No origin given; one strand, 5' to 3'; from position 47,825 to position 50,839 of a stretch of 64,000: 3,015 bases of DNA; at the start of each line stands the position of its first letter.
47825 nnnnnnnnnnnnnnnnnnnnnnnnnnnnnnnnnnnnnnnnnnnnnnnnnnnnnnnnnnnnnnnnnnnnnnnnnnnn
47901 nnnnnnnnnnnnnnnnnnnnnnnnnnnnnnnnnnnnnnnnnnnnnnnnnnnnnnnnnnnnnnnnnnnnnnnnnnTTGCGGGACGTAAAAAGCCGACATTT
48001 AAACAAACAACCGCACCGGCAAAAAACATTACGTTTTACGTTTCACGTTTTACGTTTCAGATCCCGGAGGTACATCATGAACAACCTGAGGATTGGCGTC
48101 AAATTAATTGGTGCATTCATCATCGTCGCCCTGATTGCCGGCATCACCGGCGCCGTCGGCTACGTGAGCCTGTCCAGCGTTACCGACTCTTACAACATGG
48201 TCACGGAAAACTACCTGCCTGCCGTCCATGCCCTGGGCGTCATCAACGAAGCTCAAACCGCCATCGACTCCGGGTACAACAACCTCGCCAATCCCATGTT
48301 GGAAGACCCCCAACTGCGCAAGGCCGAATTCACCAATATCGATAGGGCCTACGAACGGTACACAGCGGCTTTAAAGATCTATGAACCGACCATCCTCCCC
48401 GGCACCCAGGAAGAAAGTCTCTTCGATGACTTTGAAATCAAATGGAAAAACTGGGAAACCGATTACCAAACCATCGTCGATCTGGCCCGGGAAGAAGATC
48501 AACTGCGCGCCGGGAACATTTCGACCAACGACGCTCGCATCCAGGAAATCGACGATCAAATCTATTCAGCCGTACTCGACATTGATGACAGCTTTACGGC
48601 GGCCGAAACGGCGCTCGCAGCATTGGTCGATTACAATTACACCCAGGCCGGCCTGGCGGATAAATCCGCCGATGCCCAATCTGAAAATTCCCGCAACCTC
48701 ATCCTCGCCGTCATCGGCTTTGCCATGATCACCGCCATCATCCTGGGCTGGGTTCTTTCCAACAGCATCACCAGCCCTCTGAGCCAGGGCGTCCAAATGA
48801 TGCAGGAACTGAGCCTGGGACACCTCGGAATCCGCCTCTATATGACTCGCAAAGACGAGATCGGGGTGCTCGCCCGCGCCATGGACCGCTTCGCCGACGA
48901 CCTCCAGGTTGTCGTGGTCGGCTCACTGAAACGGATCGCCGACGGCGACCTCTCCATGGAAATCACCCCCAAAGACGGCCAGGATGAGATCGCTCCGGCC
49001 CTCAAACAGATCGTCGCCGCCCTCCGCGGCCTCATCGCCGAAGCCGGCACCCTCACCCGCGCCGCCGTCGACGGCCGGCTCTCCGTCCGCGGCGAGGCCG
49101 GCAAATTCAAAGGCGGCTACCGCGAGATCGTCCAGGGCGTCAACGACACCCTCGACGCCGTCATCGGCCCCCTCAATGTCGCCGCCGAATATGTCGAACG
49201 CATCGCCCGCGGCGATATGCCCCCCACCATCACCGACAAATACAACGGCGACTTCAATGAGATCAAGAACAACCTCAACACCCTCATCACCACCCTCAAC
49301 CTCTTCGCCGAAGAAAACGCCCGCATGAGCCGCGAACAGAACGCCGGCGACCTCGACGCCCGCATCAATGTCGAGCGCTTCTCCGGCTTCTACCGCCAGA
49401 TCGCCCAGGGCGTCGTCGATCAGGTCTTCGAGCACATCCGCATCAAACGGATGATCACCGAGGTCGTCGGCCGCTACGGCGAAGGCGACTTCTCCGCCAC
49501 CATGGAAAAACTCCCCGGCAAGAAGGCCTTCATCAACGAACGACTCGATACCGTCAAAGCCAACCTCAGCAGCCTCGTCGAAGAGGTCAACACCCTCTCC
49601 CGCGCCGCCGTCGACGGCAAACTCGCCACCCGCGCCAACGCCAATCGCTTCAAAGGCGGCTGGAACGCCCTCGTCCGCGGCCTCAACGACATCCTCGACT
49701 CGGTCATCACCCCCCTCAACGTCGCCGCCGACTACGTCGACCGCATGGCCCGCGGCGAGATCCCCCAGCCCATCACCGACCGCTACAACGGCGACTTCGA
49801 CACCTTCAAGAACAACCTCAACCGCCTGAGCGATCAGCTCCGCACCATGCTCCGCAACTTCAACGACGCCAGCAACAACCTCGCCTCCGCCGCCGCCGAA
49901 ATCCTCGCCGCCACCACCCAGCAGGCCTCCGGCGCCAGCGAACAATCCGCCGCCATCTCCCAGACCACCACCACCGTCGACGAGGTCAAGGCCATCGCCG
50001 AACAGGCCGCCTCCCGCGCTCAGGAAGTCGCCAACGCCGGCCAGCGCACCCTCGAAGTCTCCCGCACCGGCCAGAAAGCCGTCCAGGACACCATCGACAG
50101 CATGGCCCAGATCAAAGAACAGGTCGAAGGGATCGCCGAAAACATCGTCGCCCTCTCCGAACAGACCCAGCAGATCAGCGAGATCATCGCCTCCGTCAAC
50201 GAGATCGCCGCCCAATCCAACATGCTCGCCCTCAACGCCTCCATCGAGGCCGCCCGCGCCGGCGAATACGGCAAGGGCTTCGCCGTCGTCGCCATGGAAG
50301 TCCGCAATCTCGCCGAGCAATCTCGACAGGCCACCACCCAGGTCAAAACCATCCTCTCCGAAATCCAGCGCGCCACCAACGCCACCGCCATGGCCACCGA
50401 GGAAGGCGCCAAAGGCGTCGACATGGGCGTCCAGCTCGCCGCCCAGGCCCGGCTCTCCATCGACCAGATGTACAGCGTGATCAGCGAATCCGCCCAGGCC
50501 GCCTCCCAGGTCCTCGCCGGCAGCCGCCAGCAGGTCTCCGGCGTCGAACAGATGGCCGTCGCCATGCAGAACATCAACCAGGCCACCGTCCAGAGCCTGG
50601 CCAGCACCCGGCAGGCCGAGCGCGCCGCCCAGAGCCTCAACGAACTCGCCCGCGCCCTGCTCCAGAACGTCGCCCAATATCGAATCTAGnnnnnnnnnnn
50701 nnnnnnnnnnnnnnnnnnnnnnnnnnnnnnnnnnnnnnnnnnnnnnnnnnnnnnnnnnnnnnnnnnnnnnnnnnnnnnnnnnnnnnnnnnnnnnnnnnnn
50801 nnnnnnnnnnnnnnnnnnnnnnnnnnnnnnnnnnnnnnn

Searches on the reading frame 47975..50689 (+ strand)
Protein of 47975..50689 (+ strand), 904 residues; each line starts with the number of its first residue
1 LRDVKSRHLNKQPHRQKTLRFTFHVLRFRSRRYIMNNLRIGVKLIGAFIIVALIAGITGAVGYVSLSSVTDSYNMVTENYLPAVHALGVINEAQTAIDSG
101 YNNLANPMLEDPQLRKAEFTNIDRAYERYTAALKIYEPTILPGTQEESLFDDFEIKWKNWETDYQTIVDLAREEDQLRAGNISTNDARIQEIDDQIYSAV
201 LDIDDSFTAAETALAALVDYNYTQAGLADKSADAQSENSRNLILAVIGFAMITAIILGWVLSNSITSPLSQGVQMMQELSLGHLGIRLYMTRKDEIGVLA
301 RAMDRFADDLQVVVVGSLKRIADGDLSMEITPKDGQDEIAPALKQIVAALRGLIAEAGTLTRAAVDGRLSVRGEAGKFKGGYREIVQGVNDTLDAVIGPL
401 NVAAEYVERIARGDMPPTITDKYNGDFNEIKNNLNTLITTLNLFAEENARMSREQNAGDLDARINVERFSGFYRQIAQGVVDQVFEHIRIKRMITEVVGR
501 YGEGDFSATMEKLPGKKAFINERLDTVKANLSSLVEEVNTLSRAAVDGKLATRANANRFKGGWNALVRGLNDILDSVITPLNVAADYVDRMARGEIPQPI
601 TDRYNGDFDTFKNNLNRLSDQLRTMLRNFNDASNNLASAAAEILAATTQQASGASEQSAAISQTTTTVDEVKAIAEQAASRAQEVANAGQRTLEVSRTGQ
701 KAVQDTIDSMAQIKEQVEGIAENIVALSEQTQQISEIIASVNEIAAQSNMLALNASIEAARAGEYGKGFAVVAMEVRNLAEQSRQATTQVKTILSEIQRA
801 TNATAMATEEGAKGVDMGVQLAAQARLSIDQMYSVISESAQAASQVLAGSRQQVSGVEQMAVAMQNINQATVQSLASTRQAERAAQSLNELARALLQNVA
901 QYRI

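Call 11: search_protein_families(library=pfam, proteins=[window:47975-50689:+])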
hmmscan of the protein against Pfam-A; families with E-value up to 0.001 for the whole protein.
window:47975-50689:+ (904 aa): 6 families
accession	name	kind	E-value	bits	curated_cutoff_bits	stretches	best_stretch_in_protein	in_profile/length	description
PF18947.5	HAMP_2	-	3e-63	210.1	24.3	2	377-442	1-66/67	HAMP domain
PF00015.26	MCPsignal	-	8.5e-35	120.6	34.6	1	689-870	4-171/172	Methyl-accepting chemotaxis protein (MCP) signalling domain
PF18575.6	HAMP_N3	-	2.1e-20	72.4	25.7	1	491-532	2-43/43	HAMP N-terminal domain 3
PF12729.13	4HB_MCP_1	-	1.2e-19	71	27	1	37-234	1-179/181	Four helix bundle sensory module for signal transduction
PF00672.30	HAMP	-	1.9e-18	67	25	1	261-311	2-52/53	HAMP domain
PF02203.21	TarH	-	1.1e-08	35.6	25.2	1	35-202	2-168/177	Tar ligand binding domain homologue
